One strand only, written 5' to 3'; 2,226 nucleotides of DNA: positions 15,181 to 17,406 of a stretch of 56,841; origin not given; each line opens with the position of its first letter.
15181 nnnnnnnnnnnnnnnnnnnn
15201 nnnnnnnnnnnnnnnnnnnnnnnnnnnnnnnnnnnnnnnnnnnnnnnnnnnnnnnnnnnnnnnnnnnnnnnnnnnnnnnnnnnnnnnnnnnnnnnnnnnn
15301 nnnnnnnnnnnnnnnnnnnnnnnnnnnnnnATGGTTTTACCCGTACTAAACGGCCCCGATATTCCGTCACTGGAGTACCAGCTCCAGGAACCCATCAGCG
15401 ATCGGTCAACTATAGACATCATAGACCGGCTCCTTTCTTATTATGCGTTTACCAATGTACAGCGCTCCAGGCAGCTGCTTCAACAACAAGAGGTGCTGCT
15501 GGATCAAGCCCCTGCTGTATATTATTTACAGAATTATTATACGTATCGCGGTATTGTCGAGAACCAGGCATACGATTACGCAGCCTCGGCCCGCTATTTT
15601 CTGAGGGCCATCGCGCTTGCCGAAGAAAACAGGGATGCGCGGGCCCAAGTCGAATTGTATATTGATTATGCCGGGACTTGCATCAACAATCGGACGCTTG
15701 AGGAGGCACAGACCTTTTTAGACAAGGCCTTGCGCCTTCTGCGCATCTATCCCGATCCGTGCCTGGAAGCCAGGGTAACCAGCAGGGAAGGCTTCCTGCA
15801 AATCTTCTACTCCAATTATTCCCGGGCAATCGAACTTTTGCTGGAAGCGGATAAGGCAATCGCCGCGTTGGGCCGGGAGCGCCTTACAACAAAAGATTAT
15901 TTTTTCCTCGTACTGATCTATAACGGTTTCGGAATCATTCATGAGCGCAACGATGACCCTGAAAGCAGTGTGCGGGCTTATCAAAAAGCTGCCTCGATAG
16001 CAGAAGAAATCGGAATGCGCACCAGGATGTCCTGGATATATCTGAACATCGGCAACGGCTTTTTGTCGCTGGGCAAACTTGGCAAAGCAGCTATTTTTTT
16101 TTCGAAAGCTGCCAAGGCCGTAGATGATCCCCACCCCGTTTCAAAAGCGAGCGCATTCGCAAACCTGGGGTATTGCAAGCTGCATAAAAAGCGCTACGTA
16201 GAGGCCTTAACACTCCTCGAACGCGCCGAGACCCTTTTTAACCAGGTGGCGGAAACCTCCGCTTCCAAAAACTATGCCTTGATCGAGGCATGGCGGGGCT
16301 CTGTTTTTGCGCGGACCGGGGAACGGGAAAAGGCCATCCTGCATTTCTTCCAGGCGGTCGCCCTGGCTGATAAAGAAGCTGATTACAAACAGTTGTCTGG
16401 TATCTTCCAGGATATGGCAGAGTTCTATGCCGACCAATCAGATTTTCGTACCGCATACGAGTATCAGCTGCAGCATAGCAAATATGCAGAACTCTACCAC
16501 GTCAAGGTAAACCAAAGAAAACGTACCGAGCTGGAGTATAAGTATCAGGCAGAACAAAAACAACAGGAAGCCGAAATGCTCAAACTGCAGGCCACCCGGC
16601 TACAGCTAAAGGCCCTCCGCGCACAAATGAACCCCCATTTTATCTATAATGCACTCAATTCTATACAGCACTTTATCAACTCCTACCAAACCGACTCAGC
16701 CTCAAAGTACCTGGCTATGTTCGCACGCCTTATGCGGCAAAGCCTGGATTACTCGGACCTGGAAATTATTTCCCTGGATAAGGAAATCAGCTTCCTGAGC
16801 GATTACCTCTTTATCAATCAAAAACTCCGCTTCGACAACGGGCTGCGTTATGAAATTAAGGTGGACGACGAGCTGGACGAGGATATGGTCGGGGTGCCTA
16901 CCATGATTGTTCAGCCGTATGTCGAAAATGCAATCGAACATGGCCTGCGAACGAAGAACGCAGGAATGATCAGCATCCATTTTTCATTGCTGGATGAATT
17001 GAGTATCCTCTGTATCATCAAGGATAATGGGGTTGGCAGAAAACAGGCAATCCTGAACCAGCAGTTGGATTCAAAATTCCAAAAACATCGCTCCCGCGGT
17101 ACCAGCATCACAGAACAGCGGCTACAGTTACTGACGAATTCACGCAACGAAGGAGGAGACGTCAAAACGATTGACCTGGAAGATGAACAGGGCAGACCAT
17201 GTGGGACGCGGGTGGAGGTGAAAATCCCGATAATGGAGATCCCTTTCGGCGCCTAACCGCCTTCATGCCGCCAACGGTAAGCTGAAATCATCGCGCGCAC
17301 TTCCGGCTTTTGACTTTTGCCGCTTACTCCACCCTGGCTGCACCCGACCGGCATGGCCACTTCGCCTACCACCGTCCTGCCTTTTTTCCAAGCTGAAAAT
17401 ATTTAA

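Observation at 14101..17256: LytTR regulator, GG-leader peptide and soluble TPR histidine kinase: candidate peptide-signalling circuit with a hybrid architecture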

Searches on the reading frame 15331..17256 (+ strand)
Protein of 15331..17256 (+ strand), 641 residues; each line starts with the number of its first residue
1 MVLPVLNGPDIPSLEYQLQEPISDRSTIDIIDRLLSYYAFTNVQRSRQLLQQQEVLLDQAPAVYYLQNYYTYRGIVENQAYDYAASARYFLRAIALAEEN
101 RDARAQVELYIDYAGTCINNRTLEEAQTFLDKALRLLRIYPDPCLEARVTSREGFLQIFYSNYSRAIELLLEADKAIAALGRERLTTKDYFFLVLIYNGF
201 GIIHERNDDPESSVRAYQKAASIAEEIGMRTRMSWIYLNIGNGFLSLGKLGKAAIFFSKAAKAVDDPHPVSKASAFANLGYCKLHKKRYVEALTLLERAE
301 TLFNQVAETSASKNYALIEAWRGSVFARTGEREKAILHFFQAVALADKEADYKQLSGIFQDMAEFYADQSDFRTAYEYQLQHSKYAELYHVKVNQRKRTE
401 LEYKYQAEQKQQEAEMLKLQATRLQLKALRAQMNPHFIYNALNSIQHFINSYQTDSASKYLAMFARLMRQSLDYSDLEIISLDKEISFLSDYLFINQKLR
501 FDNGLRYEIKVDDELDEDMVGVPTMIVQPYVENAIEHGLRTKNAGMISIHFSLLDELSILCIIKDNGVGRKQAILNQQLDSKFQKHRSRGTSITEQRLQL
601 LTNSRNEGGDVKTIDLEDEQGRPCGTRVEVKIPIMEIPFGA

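Call 3: search_protein_families(library=pfam, proteins=[window:15331-17256:+], max_evalue=0.1)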
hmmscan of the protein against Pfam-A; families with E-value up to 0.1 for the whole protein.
window:15331-17256:+ (641 aa): 10 families
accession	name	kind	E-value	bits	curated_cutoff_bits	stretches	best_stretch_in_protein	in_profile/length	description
PF06580.19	His_kinase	-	1.6e-21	76.8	25.2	1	425-503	2-79/81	Histidine kinase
PF13424.12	TPR_12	-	9.7e-11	42.2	30.1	2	196-261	5-72/77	Tetratricopeptide repeat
PF07719.23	TPR_2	-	3.4e-09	36.6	27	0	274-302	2-30/34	Tetratricopeptide repeat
PF02518.31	HATPase_c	-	1.6e-05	25.8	26.4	1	526-634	9-109/111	Histidine kinase-, DNA gyrase B-, and HSP90-like ATPase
PF00515.34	TPR_1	-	3.4e-05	23.9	27.8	1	273-299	1-27/34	Tetratricopeptide repeat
PF13181.12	TPR_8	-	0.00045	20.6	25.7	0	196-225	3-32/34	Tetratricopeptide repeat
PF13428.12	TPR_14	-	0.0016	19.4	23.5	0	108-136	2-30/44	Tetratricopeptide repeat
PF13176.12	TPR_7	-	0.005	17.3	27.9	0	323-349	6-32/36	Tetratricopeptide repeat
PF10602.15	RPN7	-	0.0061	16.7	29.6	1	106-191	72-155/174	26S proteasome subunit RPN7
PF13374.12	TPR_10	-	0.048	14.1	27.5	0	74-99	9-34/42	Tetratricopeptide repeat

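Call 4: search_protein_families(library=ncbifam, proteins=[window:15331-17256:+], max_evalue=1)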
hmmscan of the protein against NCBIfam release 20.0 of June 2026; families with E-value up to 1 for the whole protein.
window:15331-17256:+ (641 aa): 4 families
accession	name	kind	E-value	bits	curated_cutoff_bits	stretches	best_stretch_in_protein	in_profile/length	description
NF053520.1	HK_Porph_FimS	equivalog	9.7e-15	53.8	600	2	196-425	126-350/618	sensor histidine kinase FimS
NF053720.1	NsdA_fam_reg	subfamily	1.8e-07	31.1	75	2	211-370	218-382/432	NsdA family TPR-like regulatory protein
TIGR01925.2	spIIAB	equivalog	0.0034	17.3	135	1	525-571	40-85/137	anti-sigma F factor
NF003144.0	PRK04069.1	equivalog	0.016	14.6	145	1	530-579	50-98/161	anti-sigma B factor RsbW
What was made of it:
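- Tried and rejected: The NCBIfam FimS match of the kinase covers only the TPR part and is far below its cut-off, so the kinase is not a FimS (call 4).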
